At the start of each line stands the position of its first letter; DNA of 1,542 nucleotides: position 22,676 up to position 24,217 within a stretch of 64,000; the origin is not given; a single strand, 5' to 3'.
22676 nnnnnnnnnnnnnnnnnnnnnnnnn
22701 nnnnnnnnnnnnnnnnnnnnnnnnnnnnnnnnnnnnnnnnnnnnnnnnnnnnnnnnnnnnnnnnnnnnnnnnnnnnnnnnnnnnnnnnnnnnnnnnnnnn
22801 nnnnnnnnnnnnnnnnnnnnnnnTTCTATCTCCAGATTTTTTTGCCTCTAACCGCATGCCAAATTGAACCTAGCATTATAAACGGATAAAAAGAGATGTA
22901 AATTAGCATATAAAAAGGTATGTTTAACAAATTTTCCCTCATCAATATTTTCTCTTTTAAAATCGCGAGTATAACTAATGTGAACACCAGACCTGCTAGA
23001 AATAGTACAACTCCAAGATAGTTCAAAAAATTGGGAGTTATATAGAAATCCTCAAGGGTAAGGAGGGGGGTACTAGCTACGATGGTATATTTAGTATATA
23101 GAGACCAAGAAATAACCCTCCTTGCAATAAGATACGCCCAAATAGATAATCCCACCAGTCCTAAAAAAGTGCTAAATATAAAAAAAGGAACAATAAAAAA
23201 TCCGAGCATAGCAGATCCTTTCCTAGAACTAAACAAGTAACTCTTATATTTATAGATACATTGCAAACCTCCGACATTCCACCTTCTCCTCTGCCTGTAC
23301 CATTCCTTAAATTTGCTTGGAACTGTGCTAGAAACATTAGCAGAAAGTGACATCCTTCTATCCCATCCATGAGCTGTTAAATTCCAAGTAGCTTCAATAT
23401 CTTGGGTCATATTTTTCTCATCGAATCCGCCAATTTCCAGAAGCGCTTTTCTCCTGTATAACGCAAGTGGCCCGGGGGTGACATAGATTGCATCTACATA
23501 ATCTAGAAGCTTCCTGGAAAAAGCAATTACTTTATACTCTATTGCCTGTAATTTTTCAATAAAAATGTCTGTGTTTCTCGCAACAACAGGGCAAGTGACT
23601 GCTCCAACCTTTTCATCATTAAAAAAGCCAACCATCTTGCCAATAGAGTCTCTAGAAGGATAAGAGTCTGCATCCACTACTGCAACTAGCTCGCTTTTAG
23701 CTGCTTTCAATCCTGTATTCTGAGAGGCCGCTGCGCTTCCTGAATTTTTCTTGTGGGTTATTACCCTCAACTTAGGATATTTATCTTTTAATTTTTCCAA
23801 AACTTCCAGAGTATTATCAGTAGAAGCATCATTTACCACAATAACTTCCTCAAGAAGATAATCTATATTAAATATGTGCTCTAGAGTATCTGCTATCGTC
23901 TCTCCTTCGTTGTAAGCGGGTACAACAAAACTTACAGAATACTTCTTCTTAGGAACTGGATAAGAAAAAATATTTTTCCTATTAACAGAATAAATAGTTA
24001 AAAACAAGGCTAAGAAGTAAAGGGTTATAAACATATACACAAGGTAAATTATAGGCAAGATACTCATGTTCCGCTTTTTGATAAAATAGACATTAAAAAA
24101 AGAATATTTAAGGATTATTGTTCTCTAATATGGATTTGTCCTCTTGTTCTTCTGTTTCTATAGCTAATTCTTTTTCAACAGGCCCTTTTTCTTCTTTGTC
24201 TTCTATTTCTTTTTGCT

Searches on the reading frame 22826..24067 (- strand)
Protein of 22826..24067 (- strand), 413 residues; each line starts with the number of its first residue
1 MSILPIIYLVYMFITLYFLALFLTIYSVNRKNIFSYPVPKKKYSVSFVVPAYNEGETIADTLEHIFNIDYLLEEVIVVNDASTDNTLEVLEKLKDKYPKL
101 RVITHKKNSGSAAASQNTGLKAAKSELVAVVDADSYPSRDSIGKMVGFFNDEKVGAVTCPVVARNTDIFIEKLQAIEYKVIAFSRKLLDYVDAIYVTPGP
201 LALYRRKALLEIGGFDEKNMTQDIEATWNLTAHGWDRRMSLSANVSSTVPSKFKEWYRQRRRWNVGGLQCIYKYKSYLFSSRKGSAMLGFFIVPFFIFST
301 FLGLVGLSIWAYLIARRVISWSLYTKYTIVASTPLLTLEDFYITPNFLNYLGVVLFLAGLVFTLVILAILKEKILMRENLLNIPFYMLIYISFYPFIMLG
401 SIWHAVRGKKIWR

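Call 11: search_protein_families(library=pfam, proteins=[window:22826-24067:-], max_evalue=0.001)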
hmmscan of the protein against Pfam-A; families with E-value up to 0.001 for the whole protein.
window:22826-24067:- (413 aa): 7 families
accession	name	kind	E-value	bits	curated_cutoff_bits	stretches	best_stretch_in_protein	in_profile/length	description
PF13641.12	Glyco_tranf_2_3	-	5.8e-36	125.1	27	1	45-264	3-228/230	Glycosyltransferase like family 2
PF00535.33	Glycos_transf_2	-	1.1e-35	123.5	23.3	1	46-212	1-167/168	Glycosyl transferase family 2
PF13632.12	Glyco_trans_2_3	-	2.4e-21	76.9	27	1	128-314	2-187/198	Glycosyl transferase family group 2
PF10111.15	Glyco_tranf_2_2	-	3.3e-17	63.3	27.3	1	46-220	1-186/276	Glycosyltransferase like family 2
PF13506.12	Glyco_transf_21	-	3.5e-12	46.6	21.7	1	115-264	21-173/174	Glycosyl transferase family 21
PF13704.12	Glyco_tranf_2_4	-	8.6e-05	23.4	27.5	1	53-134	2-81/98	Glycosyl transferase family 2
PF03142.21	Chitin_synth_2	-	0.00097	18.3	27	0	116-208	193-288/527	Chitin synthase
